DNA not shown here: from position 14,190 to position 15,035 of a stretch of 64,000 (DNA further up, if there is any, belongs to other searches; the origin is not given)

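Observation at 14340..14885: PaaX-like wHTH regulator embedded divergently inside the grpE-dnaK-dnaJ locus where hrcA is expected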

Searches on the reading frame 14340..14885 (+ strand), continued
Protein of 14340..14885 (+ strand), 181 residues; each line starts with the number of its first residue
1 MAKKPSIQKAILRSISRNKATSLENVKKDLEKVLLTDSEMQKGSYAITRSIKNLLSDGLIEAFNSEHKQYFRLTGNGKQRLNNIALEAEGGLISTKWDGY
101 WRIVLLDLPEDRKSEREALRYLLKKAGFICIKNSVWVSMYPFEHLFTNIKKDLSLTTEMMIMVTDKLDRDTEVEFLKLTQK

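Call 38: find_homologous_proteins(query=A2, max_evalue=0.00001)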
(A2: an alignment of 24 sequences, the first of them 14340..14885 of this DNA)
Query A2 (24 sequences) (181 aa, profile of the alignment): 4101 proteins with E <= 0.00001 among 8000 candidates; the best 120 are listed.
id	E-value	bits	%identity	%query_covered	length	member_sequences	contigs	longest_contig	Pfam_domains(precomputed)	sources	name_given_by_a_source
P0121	4.8e-66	240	62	100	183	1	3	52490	PF20803.3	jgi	jgi:DNA-binding transcriptional regulator PaaX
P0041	7.5e-64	233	72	100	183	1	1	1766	PF20803.3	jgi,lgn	jgi:DNA-binding transcriptional regulator PaaX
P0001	2.2e-63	231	100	100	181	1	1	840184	PF20803.3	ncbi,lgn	-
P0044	2.3e-63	231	68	99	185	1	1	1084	PF20803.3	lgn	-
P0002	2.3e-63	231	87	98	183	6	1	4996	PF20803.3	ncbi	-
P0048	2.4e-63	231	70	98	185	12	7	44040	PF20803.3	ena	-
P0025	5.2e-63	230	73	99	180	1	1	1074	PF20803.3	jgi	jgi:DNA-binding transcriptional regulator PaaX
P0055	5.9e-63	230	68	99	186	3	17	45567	PF20803.3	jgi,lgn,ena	-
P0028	6.1e-63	230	72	100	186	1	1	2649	PF20803.3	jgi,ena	-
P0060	7.8e-63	229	68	99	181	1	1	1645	PF20803.3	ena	-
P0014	1.2e-62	229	75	100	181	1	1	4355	PF20803.3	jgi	jgi:DNA-binding transcriptional regulator PaaX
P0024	1.7e-62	228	71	99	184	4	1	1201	PF20803.3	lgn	-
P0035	2.0e-62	228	69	99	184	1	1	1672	PF20803.3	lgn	-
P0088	2.3e-62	228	68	100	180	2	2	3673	PF20803.3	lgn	-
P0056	2.4e-62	228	70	99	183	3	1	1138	PF20803.3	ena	-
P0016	3.3e-62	227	75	98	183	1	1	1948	PF20803.3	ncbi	-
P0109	3.4e-62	227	69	93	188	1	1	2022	PF20803.3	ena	-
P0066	3.9e-62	227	67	99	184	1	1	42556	PF20803.3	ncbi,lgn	-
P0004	4.2e-62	227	84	98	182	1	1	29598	PF20803.3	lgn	-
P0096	4.9e-62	227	66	99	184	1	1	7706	PF20803.3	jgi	-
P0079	5.4e-62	227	69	98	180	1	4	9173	PF20803.3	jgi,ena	-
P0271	5.6e-62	227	65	99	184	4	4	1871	PF20803.3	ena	-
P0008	8.4e-62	226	82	98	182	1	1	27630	PF20803.3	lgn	-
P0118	9.0e-62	226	67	98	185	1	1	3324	PF20803.3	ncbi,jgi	jgi:DNA-binding transcriptional regulator PaaX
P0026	9.1e-62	226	73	100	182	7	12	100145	PF20803.3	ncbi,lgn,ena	-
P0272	9.2e-62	226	63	99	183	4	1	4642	PF20803.3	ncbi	-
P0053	9.5e-62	226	67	99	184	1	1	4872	PF20803.3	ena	-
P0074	1.0e-61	226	67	99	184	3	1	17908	PF20803.3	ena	-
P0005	1.3e-61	225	83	98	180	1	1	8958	PF20803.3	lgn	-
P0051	1.5e-61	225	68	100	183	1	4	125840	PF20803.3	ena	-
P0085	1.7e-61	225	68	99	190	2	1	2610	PF20803.3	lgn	-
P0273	1.7e-61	225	61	99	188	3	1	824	PF20803.3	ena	-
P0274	1.7e-61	225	51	98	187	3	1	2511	PF20803.3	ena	-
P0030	1.7e-61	225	72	98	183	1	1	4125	PF20803.3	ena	-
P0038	1.8e-61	225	71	99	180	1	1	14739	PF20803.3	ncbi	-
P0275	1.8e-61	225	65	99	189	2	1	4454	PF20803.3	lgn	-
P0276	1.9e-61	225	59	99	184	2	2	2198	PF20803.3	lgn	-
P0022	2.0e-61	225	75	98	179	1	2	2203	PF20803.3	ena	-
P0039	2.0e-61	225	70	99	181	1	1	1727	PF20803.3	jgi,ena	-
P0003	2.2e-61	225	83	99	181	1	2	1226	PF20803.3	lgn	-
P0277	2.4e-61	225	60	98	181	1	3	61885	PF20803.3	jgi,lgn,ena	jgi:DNA-binding transcriptional regulator PaaX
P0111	2.4e-61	225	68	97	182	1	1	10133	PF20803.3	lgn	-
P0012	2.5e-61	225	78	99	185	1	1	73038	PF20803.3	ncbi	-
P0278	2.5e-61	225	61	100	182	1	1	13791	PF20803.3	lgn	-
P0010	3.1e-61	224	79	98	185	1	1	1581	PF20803.3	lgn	-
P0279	3.1e-61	224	64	99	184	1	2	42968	PF20803.3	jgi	jgi:DNA-binding transcriptional regulator PaaX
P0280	3.1e-61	224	59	98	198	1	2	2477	PF20803.3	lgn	-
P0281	3.1e-61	224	58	99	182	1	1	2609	PF20803.3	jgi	jgi:DNA-binding transcriptional regulator PaaX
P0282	3.4e-61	224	59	100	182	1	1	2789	PF20803.3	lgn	-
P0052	3.4e-61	224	72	99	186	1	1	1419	PF20803.3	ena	-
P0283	3.5e-61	224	63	99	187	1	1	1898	PF20803.3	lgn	-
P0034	3.7e-61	224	71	99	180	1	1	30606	PF20803.3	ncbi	-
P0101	3.7e-61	224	65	99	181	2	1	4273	PF20803.3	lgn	-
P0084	4.2e-61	224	66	99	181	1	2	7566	PF20803.3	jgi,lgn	-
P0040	4.2e-61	224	72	97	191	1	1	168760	PF20803.3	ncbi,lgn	-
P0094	4.3e-61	224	68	98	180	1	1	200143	PF20803.3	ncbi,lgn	ncbi:MAG: hypothetical protein V4665_00625 [Patescibacteria group bacterium]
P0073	4.5e-61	224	67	99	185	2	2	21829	PF20803.3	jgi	jgi:DNA-binding transcriptional regulator PaaX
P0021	4.6e-61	224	71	100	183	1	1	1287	PF20803.3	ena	-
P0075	4.7e-61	224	69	98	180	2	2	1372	PF20803.3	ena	-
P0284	4.9e-61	224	63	97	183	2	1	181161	PF20803.3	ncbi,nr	ncbi:MAG: hypothetical protein NTU81_03410 [Candidatus Nomurabacteria bacterium]|nr:hypothetical pro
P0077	5.0e-61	224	69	98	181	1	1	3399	PF20803.3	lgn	-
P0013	5.1e-61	223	77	100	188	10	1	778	PF20803.3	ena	-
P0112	5.1e-61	223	68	98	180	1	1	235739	PF20803.3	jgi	jgi:DNA-binding transcriptional regulator PaaX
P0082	5.5e-61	223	68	99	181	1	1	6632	PF20803.3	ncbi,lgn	-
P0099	5.6e-61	223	68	98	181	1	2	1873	PF20803.3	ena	-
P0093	5.8e-61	223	66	100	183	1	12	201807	PF20803.3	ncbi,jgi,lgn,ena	-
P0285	6.8e-61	223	65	99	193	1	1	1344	PF20803.3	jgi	jgi:DNA-binding transcriptional regulator PaaX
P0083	6.8e-61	223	69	98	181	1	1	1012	PF20803.3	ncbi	-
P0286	6.9e-61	223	61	98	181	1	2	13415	PF20803.3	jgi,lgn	jgi:DNA-binding transcriptional regulator PaaX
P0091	7.2e-61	223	67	99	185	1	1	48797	PF20803.3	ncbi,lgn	-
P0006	7.5e-61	223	81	99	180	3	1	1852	PF20803.3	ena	-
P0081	7.6e-61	223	69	99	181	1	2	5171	PF20803.3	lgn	-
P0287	7.8e-61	223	59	100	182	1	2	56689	PF20803.3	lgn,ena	-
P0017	8.7e-61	223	76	99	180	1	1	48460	PF20803.3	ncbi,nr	ncbi:MAG: hypothetical protein KGI58_02910 [Patescibacteria group bacterium]|nr:hypothetical protein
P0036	8.7e-61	223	72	99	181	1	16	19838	PF20803.3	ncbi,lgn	-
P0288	8.7e-61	223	59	96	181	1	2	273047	PF20803.3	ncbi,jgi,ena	ncbi:MAG: hypothetical protein WC603_03375 [Candidatus Paceibacterota bacterium]|jgi:DNA-binding tra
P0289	8.8e-61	223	63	97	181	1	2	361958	PF20803.3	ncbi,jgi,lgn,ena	ncbi:MAG: hypothetical protein WC908_01005 [Candidatus Paceibacterota bacterium]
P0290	9.6e-61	223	61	97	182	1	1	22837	PF20803.3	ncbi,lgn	-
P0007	1.0e-60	223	82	99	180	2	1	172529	PF20803.3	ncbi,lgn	-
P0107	1.1e-60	222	65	99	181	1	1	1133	PF20803.3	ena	-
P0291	1.1e-60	222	64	99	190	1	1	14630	PF20803.3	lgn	-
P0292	1.1e-60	222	58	96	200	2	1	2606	PF20803.3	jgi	-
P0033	1.1e-60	222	71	99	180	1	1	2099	PF20803.3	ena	-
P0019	1.1e-60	222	74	99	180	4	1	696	PF20803.3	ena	-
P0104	1.2e-60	222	66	99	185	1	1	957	PF20803.3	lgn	-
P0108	1.2e-60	222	68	99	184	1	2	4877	PF20803.3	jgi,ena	jgi:DNA-binding transcriptional regulator PaaX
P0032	1.3e-60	222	70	100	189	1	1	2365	PF20803.3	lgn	-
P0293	1.3e-60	222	62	100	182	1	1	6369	PF20803.3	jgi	-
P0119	1.4e-60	222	67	100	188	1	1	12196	PF20803.3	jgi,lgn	-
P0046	1.5e-60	222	68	99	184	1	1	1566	PF20803.3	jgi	jgi:DNA-binding transcriptional regulator PaaX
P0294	1.5e-60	222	64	99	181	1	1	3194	PF20803.3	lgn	-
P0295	1.5e-60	222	58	97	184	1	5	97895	PF20803.3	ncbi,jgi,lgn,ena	jgi:DNA-binding transcriptional regulator PaaX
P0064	1.6e-60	222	68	99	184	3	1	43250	PF20803.3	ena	-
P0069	1.6e-60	222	67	99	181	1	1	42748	PF20803.3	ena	-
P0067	1.7e-60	222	68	99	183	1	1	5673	PF20803.3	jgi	jgi:DNA-binding transcriptional regulator PaaX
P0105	1.7e-60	222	67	99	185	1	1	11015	PF20803.3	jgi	jgi:DNA-binding transcriptional regulator PaaX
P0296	1.8e-60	222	64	99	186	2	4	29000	PF20803.3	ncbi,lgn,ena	ncbi:MAG TPA: hypothetical protein VIK86_05445 [Candidatus Paceibacterota bacterium]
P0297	1.8e-60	222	59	99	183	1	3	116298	PF20803.3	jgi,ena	-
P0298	1.9e-60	222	57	100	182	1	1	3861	PF20803.3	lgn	-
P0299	1.9e-60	222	59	96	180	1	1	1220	PF20803.3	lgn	-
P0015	1.9e-60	222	78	97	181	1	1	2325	PF20803.3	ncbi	-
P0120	1.9e-60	222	66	99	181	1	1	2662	PF20803.3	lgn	-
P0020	2.0e-60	222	72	99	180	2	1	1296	PF20803.3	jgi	jgi:DNA-binding transcriptional regulator PaaX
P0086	2.0e-60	222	67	99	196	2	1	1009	PF20803.3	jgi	-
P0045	2.0e-60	222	68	100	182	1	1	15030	PF20803.3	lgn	-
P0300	2.0e-60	222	62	97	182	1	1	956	PF20803.3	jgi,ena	-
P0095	2.4e-60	221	67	99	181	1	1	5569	PF20803.3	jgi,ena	-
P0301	2.6e-60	221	59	99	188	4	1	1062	PF20803.3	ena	-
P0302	2.6e-60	221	65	99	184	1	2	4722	PF20803.3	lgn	-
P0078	2.6e-60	221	69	98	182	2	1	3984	PF20803.3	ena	-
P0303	3.0e-60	221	65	100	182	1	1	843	PF20803.3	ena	-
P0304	3.1e-60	221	58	97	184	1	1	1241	PF20803.3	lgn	-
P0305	3.1e-60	221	60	100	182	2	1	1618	PF20803.3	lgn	-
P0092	3.2e-60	221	67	100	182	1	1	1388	PF20803.3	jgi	jgi:DNA-binding transcriptional regulator PaaX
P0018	3.3e-60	221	74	99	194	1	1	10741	PF20803.3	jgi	-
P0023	3.3e-60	221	73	99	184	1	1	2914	PF20803.3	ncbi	-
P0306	3.6e-60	221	60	97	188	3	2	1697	PF20803.3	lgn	-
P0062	3.6e-60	221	70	98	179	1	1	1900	PF20803.3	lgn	-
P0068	3.7e-60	221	67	99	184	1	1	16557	PF20803.3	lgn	-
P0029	3.7e-60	221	74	100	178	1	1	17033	PF20803.3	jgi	jgi:DNA-binding transcriptional regulator PaaX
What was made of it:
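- Tried and rejected: A second homologue search with a diverse profile returned the same close subfamily again and added little (call 38).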

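Call 39: find_encoding_contigs(protein=P0137, flank=5000, max_places=3)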
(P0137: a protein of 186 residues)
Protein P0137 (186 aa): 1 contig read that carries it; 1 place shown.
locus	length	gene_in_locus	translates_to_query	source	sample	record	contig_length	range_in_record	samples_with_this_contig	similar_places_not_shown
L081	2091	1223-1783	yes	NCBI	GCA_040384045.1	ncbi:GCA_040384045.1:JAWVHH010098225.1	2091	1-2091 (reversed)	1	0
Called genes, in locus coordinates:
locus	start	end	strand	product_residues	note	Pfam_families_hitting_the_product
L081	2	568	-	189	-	?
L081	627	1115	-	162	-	-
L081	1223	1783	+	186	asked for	PF20803:PaaX_M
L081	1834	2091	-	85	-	?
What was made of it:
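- It is divergent from grpE/dnaK operons for 8 of 11 distant members at 30-51% identity (calls 39+68, 42-45, 48, 82, 84).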

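Call 40: find_encoding_contigs(protein=P0147, flank=5000, max_places=3)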
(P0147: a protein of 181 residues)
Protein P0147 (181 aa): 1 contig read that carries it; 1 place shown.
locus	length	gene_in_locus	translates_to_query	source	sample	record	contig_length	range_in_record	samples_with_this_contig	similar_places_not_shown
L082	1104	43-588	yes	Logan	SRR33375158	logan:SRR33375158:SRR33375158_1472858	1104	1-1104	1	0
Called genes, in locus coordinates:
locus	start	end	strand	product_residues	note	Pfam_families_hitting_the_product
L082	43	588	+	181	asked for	PF20803:PaaX_M, PF09827:CRISPR_Cas2 (faint)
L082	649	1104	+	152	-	?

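Call 41: list_cluster_members(proteins=[P0122, P0123, P0124, P0127, P0128, P0129, P0134, P0135, P0136, P0141])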
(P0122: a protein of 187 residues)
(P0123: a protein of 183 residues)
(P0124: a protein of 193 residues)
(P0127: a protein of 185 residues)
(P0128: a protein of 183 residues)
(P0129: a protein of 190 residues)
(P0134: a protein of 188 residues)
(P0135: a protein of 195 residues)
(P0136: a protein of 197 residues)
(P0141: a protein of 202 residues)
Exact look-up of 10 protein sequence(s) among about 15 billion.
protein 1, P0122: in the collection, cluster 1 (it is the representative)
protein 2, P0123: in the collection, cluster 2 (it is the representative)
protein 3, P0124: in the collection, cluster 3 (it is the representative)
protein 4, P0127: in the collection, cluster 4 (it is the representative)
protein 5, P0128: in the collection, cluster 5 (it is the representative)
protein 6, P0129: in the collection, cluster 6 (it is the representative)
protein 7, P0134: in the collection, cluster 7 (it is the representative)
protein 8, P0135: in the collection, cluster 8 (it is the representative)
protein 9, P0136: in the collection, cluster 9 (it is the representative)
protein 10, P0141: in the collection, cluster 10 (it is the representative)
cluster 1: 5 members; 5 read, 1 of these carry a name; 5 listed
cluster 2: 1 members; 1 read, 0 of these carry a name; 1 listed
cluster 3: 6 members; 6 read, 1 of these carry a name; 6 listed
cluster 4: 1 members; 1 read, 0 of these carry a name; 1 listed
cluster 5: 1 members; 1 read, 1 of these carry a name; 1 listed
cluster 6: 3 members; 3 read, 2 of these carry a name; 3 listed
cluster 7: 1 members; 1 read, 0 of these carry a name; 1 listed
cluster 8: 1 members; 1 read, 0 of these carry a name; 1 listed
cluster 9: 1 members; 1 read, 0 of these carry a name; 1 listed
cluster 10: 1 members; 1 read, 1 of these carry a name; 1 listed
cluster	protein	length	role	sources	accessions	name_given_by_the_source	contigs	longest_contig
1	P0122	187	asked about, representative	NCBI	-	-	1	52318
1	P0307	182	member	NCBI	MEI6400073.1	MAG: hypothetical protein WCO58_00955 [bacterium]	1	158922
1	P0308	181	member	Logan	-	-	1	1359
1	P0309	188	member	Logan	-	-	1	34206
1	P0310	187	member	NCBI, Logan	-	-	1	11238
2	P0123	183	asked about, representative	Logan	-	-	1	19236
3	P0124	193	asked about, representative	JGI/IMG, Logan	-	hypothetical protein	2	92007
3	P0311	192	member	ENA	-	-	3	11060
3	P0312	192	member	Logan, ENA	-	-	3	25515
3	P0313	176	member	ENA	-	-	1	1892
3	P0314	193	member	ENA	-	-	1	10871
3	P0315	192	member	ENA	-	-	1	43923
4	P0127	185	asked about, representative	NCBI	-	-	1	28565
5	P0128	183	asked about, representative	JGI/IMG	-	DNA-binding transcriptional regulator PaaX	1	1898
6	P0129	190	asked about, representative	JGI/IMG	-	DNA-binding transcriptional regulator PaaX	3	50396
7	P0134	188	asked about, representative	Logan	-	-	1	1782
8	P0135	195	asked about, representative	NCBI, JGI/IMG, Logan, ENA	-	-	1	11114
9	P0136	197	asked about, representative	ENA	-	-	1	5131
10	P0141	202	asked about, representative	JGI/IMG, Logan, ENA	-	hypothetical protein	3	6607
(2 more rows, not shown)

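Call 42: find_encoding_contigs(protein=P0122, flank=5000, max_places=1)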
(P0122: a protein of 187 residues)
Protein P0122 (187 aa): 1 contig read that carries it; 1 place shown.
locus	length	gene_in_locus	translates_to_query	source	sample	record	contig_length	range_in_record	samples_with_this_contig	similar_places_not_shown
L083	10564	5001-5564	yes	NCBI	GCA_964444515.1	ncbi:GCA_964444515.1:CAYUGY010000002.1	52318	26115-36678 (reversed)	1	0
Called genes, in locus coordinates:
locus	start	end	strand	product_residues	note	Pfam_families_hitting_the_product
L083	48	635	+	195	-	PF13302:Acetyltransf_3, PF00583:Acetyltransf_1, PF13420:Acetyltransf_4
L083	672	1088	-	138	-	-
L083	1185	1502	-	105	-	-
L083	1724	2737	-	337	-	-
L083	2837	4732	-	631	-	PF00012:HSP70, PF06723:MreB_Mbl, PF02782:FGGY_C (faint)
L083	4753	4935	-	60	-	-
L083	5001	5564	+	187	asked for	PF20803:PaaX_M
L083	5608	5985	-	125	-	-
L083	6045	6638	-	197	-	PF01025:GrpE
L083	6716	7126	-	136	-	PF00380:Ribosomal_S9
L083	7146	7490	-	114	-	PF00572:Ribosomal_L13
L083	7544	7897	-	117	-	PF01196:Ribosomal_L17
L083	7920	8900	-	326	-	PF01193:RNA_pol_L, PF01000:RNA_pol_A_bac, PF03118:RNA_pol_A_CTD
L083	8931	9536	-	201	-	PF00163:Ribosomal_S4, PF01479:S4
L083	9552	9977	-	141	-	PF00411:Ribosomal_S11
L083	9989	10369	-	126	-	PF00416:Ribosomal_S13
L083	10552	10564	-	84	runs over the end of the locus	PF01176:eIF-1a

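Call 43: find_encoding_contigs(protein=P0124, flank=5000, max_places=1)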
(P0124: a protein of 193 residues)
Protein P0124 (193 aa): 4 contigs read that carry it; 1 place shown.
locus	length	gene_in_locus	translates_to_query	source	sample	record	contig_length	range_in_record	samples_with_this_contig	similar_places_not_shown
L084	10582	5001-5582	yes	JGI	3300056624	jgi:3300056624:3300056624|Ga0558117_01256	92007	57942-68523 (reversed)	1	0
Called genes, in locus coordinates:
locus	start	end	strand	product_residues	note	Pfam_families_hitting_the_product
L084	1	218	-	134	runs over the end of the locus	PF01556:DnaJ_C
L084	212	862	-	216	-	PF00226:DnaJ, PF00684:DnaJ_CXXCXGXG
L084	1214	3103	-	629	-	PF00012:HSP70, PF06723:MreB_Mbl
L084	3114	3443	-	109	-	-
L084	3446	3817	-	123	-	-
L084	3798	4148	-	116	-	PF01025:GrpE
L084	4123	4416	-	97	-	-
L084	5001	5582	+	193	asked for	PF20803:PaaX_M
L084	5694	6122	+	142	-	-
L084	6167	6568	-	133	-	PF00380:Ribosomal_S9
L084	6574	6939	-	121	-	PF00572:Ribosomal_L13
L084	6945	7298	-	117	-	PF01196:Ribosomal_L17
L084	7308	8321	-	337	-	PF01193:RNA_pol_L, PF13656:RNA_pol_L_2 (faint), PF01000:RNA_pol_A_bac, PF03118:RNA_pol_A_CTD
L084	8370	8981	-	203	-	PF00163:Ribosomal_S4, PF01479:S4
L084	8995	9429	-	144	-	PF00411:Ribosomal_S11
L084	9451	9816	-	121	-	PF00416:Ribosomal_S13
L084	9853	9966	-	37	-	PF00444:Ribosomal_L36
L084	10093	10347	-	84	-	PF01176:eIF-1a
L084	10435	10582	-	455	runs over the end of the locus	-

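Call 44: find_encoding_contigs(protein=P0129, flank=5000, max_places=1)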
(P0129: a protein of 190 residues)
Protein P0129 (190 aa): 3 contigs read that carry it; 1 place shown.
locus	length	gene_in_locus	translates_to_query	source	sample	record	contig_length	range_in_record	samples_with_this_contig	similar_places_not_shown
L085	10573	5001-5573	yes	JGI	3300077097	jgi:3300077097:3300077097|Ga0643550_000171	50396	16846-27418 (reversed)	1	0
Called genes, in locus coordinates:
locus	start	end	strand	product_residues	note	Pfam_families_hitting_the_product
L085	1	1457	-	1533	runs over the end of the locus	PF13086:AAA_11 (weak), PF13245:AAA_19 (faint), PF13087:AAA_12, PF04480:DUF559, PF18741:MTES_1575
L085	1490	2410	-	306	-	PF00226:DnaJ, PF01556:DnaJ_C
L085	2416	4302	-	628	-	PF00012:HSP70, PF06723:MreB_Mbl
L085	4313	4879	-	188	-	PF01025:GrpE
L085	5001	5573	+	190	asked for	PF20803:PaaX_M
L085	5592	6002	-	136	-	PF00380:Ribosomal_S9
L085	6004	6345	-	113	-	PF00572:Ribosomal_L13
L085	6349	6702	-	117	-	PF01196:Ribosomal_L17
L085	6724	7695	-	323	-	PF01193:RNA_pol_L, PF01000:RNA_pol_A_bac, PF03118:RNA_pol_A_CTD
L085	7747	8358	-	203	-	PF00163:Ribosomal_S4, PF01479:S4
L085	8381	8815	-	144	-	PF00411:Ribosomal_S11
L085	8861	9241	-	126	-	PF00416:Ribosomal_S13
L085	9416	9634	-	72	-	PF01176:eIF-1a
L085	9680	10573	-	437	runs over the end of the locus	-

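Call 45: find_encoding_contigs(protein=P0127, flank=5000, max_places=1)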
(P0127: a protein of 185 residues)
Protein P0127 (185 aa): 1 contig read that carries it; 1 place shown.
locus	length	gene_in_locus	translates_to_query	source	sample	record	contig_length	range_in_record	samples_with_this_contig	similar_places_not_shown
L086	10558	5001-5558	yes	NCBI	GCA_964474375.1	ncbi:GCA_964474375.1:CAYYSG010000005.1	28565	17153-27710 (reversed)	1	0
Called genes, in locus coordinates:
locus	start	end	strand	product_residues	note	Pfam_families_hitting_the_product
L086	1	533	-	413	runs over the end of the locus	PF00890:FAD_binding_2, PF01134:GIDA (faint), PF03486:HI0933_like, PF12831:FAD_oxidored, PF00070:Pyr_redox (weak), PF07992:Pyr_redox_2, PF13738:Pyr_redox_3, PF22780:HI0933_like_1st, +1 more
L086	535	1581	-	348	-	PF00413:Peptidase_M10 (weak)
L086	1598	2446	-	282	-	PF00226:DnaJ, PF01556:DnaJ_C, PF00684:DnaJ_CXXCXGXG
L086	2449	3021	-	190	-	PF00588:SpoU_methylase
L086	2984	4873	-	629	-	PF00012:HSP70, PF06723:MreB_Mbl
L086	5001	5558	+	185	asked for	PF20803:PaaX_M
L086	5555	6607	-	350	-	-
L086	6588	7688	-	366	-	-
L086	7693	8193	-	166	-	PF07973:tRNA_SAD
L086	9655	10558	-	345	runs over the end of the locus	PF02540:NAD_synthase (faint), PF03054:tRNA_Me_trans, PF20259:tRNA_Me_trans_M, PF20258:tRNA_Me_trans_C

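Call 47: list_cluster_members(proteins=[P0143, P0148, P0152, P0156, P0164, P0177, P0182, P0197, P0209, P0224])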
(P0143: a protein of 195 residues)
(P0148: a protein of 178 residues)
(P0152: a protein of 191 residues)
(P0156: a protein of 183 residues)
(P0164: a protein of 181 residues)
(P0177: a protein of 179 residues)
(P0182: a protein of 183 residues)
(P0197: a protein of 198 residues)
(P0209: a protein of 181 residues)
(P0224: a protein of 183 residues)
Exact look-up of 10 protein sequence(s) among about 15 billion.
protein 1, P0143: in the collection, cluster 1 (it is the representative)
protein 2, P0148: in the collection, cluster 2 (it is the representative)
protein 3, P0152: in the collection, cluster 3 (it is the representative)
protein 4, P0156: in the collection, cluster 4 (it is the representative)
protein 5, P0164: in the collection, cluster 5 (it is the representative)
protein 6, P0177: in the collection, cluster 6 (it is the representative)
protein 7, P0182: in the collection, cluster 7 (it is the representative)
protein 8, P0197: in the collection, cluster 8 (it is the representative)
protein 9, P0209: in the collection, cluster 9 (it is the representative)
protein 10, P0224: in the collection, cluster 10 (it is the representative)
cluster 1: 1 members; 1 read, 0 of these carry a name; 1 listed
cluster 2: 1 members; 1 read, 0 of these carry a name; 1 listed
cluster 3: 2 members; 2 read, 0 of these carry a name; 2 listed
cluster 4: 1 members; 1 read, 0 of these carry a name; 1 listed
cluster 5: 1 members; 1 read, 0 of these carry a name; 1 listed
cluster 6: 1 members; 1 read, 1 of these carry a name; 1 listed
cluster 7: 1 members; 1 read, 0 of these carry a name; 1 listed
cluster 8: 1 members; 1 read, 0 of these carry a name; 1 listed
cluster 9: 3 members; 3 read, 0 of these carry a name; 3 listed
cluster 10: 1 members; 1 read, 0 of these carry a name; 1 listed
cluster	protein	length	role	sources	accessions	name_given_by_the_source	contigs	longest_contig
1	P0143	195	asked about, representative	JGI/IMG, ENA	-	-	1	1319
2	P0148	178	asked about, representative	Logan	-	-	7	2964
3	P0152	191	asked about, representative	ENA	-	-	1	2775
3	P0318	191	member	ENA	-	-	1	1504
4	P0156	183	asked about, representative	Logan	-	-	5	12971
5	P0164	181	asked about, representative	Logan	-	-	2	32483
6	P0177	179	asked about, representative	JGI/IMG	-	phenylacetic acid degradation operon negative regulatory protein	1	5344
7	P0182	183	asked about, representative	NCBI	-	-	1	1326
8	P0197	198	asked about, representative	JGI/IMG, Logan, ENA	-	-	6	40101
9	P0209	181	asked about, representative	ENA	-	-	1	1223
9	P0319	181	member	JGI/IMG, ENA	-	-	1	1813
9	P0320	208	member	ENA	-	-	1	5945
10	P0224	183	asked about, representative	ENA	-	-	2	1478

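Call 48: find_encoding_contigs(protein=P0156, flank=5000, max_places=1)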
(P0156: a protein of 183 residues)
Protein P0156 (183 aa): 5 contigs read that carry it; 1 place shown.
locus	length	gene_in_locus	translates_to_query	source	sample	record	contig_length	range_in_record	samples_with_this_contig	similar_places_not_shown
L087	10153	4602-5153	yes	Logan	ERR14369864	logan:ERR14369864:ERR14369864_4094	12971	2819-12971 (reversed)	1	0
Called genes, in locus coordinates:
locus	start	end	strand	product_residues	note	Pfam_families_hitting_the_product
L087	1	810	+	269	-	?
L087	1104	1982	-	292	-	PF00226:DnaJ, PF01556:DnaJ_C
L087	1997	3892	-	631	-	PF00012:HSP70, PF06723:MreB_Mbl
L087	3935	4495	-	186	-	PF01025:GrpE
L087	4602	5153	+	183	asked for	PF20803:PaaX_M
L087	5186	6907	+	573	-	PF13175:AAA_15, PF13304:AAA_21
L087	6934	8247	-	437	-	PF13393:tRNA-synt_His, PF00587:tRNA-synt_2b, PF03129:HGTP_anticodon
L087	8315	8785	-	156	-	PF00380:Ribosomal_S9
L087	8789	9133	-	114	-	PF00572:Ribosomal_L13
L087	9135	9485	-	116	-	PF01196:Ribosomal_L17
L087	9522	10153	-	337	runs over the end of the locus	PF01193:RNA_pol_L, PF13656:RNA_pol_L_2 (faint), PF01000:RNA_pol_A_bac, PF03118:RNA_pol_A_CTD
